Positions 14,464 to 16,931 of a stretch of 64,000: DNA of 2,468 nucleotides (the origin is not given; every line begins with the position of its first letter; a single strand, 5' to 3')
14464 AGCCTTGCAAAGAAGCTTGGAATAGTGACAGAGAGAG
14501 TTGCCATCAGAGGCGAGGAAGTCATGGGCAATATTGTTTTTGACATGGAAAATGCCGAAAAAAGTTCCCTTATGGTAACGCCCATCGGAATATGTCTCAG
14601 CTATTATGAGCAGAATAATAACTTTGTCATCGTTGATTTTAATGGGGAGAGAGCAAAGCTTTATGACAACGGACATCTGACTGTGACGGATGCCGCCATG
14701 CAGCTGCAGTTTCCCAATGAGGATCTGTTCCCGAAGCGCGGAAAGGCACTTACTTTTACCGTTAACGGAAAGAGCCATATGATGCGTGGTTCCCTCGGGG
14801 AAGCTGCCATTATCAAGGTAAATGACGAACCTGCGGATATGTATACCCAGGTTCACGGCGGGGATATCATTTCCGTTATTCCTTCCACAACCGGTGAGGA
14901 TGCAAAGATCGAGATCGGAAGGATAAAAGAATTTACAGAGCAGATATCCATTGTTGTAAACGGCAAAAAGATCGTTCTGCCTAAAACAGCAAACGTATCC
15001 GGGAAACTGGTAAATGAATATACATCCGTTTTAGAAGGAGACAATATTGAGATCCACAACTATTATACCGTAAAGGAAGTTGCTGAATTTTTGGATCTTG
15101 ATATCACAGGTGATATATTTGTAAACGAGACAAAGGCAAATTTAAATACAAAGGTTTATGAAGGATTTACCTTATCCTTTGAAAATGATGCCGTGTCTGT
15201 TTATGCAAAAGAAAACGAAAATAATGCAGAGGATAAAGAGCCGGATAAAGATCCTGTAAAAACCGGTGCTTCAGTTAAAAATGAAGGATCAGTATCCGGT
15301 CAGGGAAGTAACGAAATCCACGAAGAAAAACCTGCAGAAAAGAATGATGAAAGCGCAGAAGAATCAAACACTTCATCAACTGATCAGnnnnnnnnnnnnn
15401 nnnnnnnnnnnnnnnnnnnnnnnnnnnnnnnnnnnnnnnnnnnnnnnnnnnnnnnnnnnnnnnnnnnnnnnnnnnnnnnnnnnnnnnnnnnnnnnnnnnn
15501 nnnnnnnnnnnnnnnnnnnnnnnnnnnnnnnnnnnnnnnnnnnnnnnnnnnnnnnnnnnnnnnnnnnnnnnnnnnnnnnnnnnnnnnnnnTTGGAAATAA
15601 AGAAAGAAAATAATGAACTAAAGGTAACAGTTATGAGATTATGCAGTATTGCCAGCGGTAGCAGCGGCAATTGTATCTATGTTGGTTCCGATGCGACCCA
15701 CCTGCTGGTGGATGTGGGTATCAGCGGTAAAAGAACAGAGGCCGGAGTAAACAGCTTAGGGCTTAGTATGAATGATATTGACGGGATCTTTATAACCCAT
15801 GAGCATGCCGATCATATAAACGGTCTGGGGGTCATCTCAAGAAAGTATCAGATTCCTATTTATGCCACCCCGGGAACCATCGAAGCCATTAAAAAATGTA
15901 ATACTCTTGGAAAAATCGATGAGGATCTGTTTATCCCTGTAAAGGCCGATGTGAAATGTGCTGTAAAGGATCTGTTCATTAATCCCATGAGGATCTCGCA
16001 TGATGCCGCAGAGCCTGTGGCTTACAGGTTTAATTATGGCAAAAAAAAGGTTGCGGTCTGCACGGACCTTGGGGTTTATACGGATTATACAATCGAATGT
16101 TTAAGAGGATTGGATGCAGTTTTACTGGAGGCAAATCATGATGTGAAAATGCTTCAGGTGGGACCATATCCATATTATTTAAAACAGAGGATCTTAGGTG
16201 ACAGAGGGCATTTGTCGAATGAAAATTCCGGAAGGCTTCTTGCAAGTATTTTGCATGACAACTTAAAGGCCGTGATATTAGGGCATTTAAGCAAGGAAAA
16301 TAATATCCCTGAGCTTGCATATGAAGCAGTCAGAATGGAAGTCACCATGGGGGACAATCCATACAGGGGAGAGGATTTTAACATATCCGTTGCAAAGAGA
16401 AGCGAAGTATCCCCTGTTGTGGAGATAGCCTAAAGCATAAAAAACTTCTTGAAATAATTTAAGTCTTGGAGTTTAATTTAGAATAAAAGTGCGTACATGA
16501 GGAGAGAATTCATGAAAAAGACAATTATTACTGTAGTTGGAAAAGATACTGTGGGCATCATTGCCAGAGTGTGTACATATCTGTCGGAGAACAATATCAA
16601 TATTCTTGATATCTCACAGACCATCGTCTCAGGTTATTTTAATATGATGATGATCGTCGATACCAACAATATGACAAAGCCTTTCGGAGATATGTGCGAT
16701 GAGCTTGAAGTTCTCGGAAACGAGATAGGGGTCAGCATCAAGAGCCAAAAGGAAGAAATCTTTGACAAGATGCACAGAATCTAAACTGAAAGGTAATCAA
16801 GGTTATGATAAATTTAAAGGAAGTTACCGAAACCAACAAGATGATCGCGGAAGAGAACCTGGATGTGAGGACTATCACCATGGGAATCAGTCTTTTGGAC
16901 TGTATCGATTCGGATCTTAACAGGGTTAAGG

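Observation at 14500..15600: FtsA-like ATPase carries three C-terminal beta-grasp-like repeats, each ending in GDxIxI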

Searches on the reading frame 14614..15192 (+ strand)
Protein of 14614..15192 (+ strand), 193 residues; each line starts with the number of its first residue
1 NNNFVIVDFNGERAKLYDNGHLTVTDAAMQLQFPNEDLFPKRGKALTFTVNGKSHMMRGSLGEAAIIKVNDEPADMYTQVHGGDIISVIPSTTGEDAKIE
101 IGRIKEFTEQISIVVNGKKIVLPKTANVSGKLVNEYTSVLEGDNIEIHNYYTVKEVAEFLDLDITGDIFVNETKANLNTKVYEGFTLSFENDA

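Call 40: predict_structure(alignment_id=A2)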
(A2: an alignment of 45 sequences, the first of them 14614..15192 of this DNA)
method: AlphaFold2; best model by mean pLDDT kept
length: 193 residues; sequences in the alignment: 45
mean_pLDDT: 93.8   pTM: 0.72
mean pLDDT of the five models: 93.8, 93.5, 92.7, 92.7, 92.3
residues with pLDDT >= 90: 170; 70-90: 19; 50-70: 3; < 50: 1
segments of 3 or more residues with pLDDT < 50: none
pLDDT, mean of each block of 10 residues (from residue 1): 87 92 92 91 98 97 97 95 96 98 94 95 93 95 96 94 92 96 94 63
secondary structure, 60 per line:
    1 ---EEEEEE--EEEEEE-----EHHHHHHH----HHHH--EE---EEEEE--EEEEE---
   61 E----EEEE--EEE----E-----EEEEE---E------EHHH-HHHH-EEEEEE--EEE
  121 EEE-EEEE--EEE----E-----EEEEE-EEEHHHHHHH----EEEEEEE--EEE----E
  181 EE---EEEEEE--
elements in order: E4-9 E12-17 H24-30 H35-38 E46-50 E53-57 E66-69 E72-74 E85-89 H105-108 E110-115 E118-123 E125-128 E131-133 E144-148 E150-152 H153-159 E164-170 E173-175 E180-182 E186-191

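Call 58: search_solved_structures(query=A2, max_evalue=10, show_alignments=2)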
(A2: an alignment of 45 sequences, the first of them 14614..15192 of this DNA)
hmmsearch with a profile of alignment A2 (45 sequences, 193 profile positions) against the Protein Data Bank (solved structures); distinct sequences matched with E-value up to 10: 6.
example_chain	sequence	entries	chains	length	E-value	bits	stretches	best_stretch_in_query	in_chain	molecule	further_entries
9iiu_G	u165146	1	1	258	0.16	14.4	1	56-96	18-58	PDZ domain-containing protein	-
5lda_B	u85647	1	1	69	0.2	14.1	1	155-189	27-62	SAMP2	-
1rws_A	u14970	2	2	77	0.25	13.8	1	124-147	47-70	hypothetical protein PF1061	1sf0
9imn_G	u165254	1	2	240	0.47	12.9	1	58-96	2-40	PDZ domain-containing protein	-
1gyp_A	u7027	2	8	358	1.2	11.7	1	117-177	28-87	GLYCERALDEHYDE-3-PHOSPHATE DEHYDROGENASE | PROTEIN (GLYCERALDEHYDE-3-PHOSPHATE DEHYDROGENASE)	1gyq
1a7k_A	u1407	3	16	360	1.3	11.5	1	117-177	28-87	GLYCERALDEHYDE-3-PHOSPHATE DEHYDROGENASE | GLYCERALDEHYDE 3-PHOSPHATE DEHYDROGENASE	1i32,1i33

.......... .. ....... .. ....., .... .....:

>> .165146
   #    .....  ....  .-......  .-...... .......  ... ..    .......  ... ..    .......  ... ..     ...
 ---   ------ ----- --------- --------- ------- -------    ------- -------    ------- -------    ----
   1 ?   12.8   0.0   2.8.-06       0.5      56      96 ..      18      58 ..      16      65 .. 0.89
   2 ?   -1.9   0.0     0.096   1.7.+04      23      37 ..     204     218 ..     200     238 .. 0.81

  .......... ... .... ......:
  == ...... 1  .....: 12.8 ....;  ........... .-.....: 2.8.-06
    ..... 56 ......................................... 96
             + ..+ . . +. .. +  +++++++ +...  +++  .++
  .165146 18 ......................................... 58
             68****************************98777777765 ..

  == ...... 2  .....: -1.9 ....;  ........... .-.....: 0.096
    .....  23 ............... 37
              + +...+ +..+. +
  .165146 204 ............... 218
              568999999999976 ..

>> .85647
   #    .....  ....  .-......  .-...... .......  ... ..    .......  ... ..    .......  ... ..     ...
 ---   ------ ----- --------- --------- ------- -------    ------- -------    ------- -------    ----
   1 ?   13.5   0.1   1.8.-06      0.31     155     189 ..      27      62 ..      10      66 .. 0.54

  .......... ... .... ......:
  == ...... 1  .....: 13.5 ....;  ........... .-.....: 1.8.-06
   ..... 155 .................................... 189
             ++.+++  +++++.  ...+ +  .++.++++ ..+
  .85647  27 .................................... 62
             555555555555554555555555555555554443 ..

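Call 63: search_protein_families(library=pfam, alignment_id=A2, max_evalue=1)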
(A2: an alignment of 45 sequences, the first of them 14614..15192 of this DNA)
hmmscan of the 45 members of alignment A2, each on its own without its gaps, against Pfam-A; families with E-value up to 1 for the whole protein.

A. member 1, window:14614-15192:+ (193 aa): 3 families
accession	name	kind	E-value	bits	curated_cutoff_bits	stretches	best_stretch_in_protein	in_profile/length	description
PF02597.26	ThiS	-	0.00038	21.4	22.5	1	9-94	3-75/76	ThiS family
PF06723.19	MreB_Mbl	-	0.019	14.2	27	1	88-136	195-245/327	MreB/Mbl protein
PF14451.12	Ub-Mut7C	-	0.083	13.2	23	0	63-92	48-77/81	Mut7-C ubiquitin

B. families by the number of members that match (of 45 scanned): 40 families (the first 25 are shown)
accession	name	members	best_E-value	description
PF02824.27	TGS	29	3.2e-07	TGS domain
PF14451.12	Ub-Mut7C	26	1.5e-08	Mut7-C ubiquitin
PF02597.26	ThiS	25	9.9e-09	ThiS family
PF01479.30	S4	17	1.2e-06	S4 domain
PF14453.12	ThiS-like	9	0.0029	ThiS-like ubiquitin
PF00498.31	FHA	4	0.011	FHA domain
PF22820.2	TcaA_3rd_4th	3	0.00042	TcaA protein 3rd/4th domain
PF05738.19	Cna_B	3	0.0023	Cna protein B-type domain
PF13464.11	RodZ_C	3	0.026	RodZ C-terminal domain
PF21531.3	Rv2175c_wHTH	3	0.038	DNA-binding protein Rv2175c, wHTH domain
PF21965.2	SAMP2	2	0.00015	Small archaeal modifier protein 2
PF00717.28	Peptidase_S24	2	0.031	Peptidase S24-like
PF16538.11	FlgT_C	1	0.0052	Flagellar assembly protein T, C-terminal domain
PF19512.4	DUF6046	1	0.0077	Domain of unknown function (DUF6046)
PF03633.20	Glyco_hydro_65C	1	0.016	Glycosyl hydrolase family 65, C-terminal domain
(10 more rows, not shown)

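Call 75: fold_search(model_id=the predicted structure, library=pdb)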
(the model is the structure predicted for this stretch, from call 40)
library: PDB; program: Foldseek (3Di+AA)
matches with E <= 10: 756; with E <= 0.001: 3
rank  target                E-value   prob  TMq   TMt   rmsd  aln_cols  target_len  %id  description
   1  9d5a                  1.1e-04  0.98  0.20  0.19  19.4       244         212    9  Structure of Citrobacter multi-ubiquitin protein, local refinement of one full-length protomer (released 2025-04-02)
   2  9cd2_B                1.9e-04  0.96  0.20  0.18  22.0       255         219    8  Structure of E. coli ZDHYS365 multi-ubiquitin domain protein (released 2025-04-02)
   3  5h07_A                2.2e-04  0.99  0.24  0.21  24.4       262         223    9  TNIP2-Ub complex, C2 form (released 2017-03-08)
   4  2y5b_F                1.8e-03  0.98  0.24  0.29  17.2       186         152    8  Structure of USP21 in complex with linear diubiquitin-aldehyde (released 2012-01-25)
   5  9cd2_A                1.9e-03  0.84  0.20  0.18  20.5       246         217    6  Structure of E. coli ZDHYS365 multi-ubiquitin domain protein (released 2025-04-02)
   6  3b08_G                2.0e-03  0.94  0.21  0.26  19.3       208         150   10  Crystal structure of the mouse HOIL1-L-NZF in complex with linear di-ubiquitin (released 2011-12-14)
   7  6n5m_A                3.8e-03  0.97  0.25  0.30  15.7       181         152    8  Crystal structure of ABIN-1 UBAN in complex with one M1-linked di-ubiquitin (released 2019-07-17)
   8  3u30_A                4.2e-03  0.96  0.24  0.29  16.3       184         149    8  Crystal structure of a linear-specific Ubiquitin fab bound to linear ubiquitin (released 2012-01-18)
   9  2zvn_A                4.2e-03  0.66  0.18  0.22  18.2       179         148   10  NEMO CoZi domain incomplex with diubiquitin in P212121 space group (released 2009-03-24)
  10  7sbi_B                6.5e-03  0.85  0.22  0.27  23.3       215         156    8  Tandem diubiquitin-like domain from chicken 2'-5'-oligoadenylate synthetase-like protein (released 2022-01-12)
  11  9d5b_A                8.1e-03  0.94  0.24  0.30  24.2       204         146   11  Structure of Methylobacterium brachiatum multi-ubiquitin protein filament (released 2025-04-02)
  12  8u38_C                1.2e-02  0.94  0.25  0.31  24.6       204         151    9  Structure of a bacterial multi-ubiquitin domain protein (released 2025-04-09)
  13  8u38_B                1.2e-02  0.63  0.20  0.25  20.8       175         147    8  Structure of a bacterial multi-ubiquitin domain protein (released 2025-04-09)
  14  5tla_H                1.2e-02  0.33  0.15  0.19  17.8       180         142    7  Crystal structure of mouse ISG15 (released 2017-05-03)
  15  6vgu                  1.5e-02  0.66  0.21  0.12  21.5       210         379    8  Crystal structure of FERM-folded talin head domain bound to the NPLY motif of beta3-integrin (released 2020-12-16)
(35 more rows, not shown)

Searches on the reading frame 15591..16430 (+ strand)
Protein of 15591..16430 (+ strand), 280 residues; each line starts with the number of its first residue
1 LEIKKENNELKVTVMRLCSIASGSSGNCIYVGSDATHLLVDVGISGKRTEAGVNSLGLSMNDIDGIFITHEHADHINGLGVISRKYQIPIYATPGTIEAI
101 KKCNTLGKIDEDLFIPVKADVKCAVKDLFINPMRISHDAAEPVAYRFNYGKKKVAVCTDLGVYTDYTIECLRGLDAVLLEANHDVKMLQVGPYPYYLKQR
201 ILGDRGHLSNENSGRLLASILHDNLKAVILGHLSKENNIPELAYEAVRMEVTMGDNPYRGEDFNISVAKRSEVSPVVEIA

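Call 12: search_protein_families(library=pfam, proteins=[window:15591-16430:+], max_evalue=0.001)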
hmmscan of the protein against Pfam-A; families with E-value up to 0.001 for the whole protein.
window:15591-16430:+ (280 aa): 4 families
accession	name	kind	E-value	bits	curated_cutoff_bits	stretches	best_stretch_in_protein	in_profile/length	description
PF12706.13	Lactamase_B_2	-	6.6e-19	68.7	27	1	54-219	23-189/200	Beta-lactamase superfamily domain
PF00753.33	Lactamase_B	-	4.4e-13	50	22.7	1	24-101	4-82/196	Metallo-beta-lactamase superfamily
PF23023.1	Anti-Pycsar_Apyc1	-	3.4e-06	27.2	50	1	27-81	21-72/250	Anti-Pycsar protein Apyc1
PF16661.11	Lactamase_B_6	-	0.0009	19.1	27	0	34-94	5-73/193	Metallo-beta-lactamase superfamily domain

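Call 49: search_protein_families(library=ncbifam, proteins=[window:15591-16430:+], max_evalue=0.001)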
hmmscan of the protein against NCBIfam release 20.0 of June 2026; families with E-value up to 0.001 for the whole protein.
window:15591-16430:+ (280 aa): 22 families
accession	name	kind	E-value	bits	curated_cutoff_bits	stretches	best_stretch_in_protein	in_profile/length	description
NF002553.0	PRK02113.1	equivalog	3.2e-11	43.1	386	1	54-181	58-191/252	MBL fold metallo-hydrolase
NF038231.1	MBL_Geo_Pelo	equivalog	1.1e-09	38.3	360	1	55-181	58-191/250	GPMC system MBL fold metallohydrolase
TIGR02651.1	RNase_Z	equivalog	1.1e-09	37.8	292.95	1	29-153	21-153/302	ribonuclease Z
NF041257.1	GntH_guanitoxin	equivalog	4.9e-09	35.5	333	1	7-80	10-85/374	guanitoxin biosynthesis MBL fold metallo-hydrolase GntH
NF000801.0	PRK00055.1-3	equivalog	6.7e-09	35.2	252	1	34-151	28-156/307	ribonuclease Z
NF012229.1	bla_class_B_core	domain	2.6e-08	34.1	100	1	27-123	16-107/139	metallo-beta-lactamase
NF000439.2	blaAIM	exception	5.5e-08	32.7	675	1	28-103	60-137/303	AIM family subclass B3 metallo-beta-lactamase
TIGR00649.1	MG423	subfamily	1.1e-07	30.6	400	1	61-144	57-143/546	RNase J family beta-CASP ribonuclease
TIGR03675.1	arCOG00543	equivalog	2.9e-07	29.1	580.2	1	22-98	186-265/631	beta-CASP ribonuclease aCPSF1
NF047419.1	RNase_J1_RnjA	exception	3.6e-07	29.3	820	1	61-140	58-138/549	ribonuclease J1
NF033105.1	bla_subclass_B3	equivalog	1.2e-06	28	240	1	28-104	25-103/257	subclass B3 metallo-beta-lactamase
NF040874.1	blaPJM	exception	1.5e-06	28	630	1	28-103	60-137/301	PJM family subclass B3 metallo-beta-lactamase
NF047893.1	blaSAM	exception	5.6e-06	25.9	550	1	27-109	65-148/295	SAM family subclass B3 metallo-beta-lactamase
TIGR03413.1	GSH_gloB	equivalog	7.6e-06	25.5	200.8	1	29-102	12-81/248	hydroxyacylglutathione hydrolase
NF033088.2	bla_subclass_B1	equivalog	1.8e-05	24.5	200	1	25-103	30-108/217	subclass B1 metallo-beta-lactamase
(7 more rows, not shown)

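Call 50: search_solved_structures(query=window:15591-16430:+, max_evalue=0.001)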
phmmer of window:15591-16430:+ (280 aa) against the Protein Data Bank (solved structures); distinct sequences matched with E-value up to 0.001: 16.
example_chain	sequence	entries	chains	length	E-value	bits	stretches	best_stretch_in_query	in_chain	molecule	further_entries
4p62_A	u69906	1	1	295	2.5e-07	33.6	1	27-102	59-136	Metallo-beta-lactamase AIM-1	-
4ax1_B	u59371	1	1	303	4.6e-07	32.8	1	27-102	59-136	METALLO-BETA-LACTAMASE AIM-1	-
4awy_B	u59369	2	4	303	4.7e-07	32.7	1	27-102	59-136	METALLO-BETA-LACTAMASE AIM-1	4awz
4ax0_B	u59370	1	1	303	5e-07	32.7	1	27-102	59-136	METALLO-BETA-LACTAMASE AIM-1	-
6mfi_A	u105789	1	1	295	8.6e-06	28.6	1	28-110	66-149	Metallo-beta-lactamase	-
7u2s_A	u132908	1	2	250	2.9e-05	26.9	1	29-82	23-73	Apyc1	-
3ie2_A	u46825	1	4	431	4.6e-05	26.2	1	34-117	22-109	Ribonuclease TTHA0252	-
3ie0_A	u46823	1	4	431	4.8e-05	26.2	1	34-117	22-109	Ribonuclease TTHA0252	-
2dkf_A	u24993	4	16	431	4.8e-05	26.2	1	34-117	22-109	metallo-beta-lactamase superfamily protein | Ribonuclease TTHA0252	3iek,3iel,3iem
3ie1_A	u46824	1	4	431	4.8e-05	26.2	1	34-117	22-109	Ribonuclease TTHA0252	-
3idz_A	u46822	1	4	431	4.8e-05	26.2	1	34-117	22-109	Ribonuclease TTHA0252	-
7u2r_A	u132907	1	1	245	0.00016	24.4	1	27-83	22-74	Apyc1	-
8gyg_A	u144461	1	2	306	0.00021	24.1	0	39-89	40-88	Arysulfatase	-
7t28_A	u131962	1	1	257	0.00023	23.9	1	32-83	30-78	Putative metal-dependent hydrolase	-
6b9v_A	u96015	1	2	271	0.00042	23.1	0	59-181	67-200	Beta-lactamase-like protein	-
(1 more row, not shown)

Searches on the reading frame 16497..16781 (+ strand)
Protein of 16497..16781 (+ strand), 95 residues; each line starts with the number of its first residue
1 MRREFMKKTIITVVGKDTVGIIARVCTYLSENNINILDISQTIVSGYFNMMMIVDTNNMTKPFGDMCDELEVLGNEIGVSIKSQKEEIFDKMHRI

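Call 12: search_protein_families(library=pfam, proteins=[window:16497-16781:+], max_evalue=0.001)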
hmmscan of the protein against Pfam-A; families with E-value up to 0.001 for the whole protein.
window:16497-16781:+ (95 aa): 5 families
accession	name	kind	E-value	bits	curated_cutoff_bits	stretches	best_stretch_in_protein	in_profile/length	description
PF13740.12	ACT_6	-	1.2e-10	41.6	23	1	10-81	4-73/76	ACT domain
PF01842.31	ACT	-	5e-10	39.4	27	1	9-57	1-52/66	ACT domain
PF13840.12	ACT_7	-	3.3e-06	27.3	27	1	11-47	9-48/65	ACT domain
PF22468.2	ACT_9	-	1.2e-05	25.4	27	1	11-60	1-51/61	ACT domain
PF13291.12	ACT_4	-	0.00017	22.6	27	1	11-59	9-59/80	ACT domain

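Call 49: search_protein_families(library=ncbifam, proteins=[window:16497-16781:+], max_evalue=0.001)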
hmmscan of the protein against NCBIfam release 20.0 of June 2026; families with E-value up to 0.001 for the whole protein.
window:16497-16781:+ (95 aa): 8 families
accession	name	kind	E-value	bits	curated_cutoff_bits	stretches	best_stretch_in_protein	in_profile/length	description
NF001220.0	PRK00194.1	equivalog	2.2e-35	120.9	74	1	6-95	1-90/90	ACT domain-containing protein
NF003361.0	PRK04435.1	equivalog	2.4e-07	30.7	131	1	7-74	69-137/148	ACT domain-containing protein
NF004684.0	PRK06027.1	subfamily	1.7e-05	24.6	223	1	6-87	4-87/286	formyltetrahydrofolate deformylase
NF006352.0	PRK08577.1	equivalog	6e-05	23.1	140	1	11-81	59-131/136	hypothetical protein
NF004938.0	PRK06291.1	equivalog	7.5e-05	21.6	528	1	9-71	322-385/468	aspartate kinase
NF006540.0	PRK09034.1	equivalog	0.00042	19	434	1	9-61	386-439/454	aspartate kinase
TIGR01327.1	PGDH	equivalog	0.00079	18.3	454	1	7-57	450-502/525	phosphoglycerate dehydrogenase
TIGR00656.1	asp_kin_monofn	equivalog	0.00086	18.4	402.25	1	11-61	269-320/407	aspartate kinase, monofunctional class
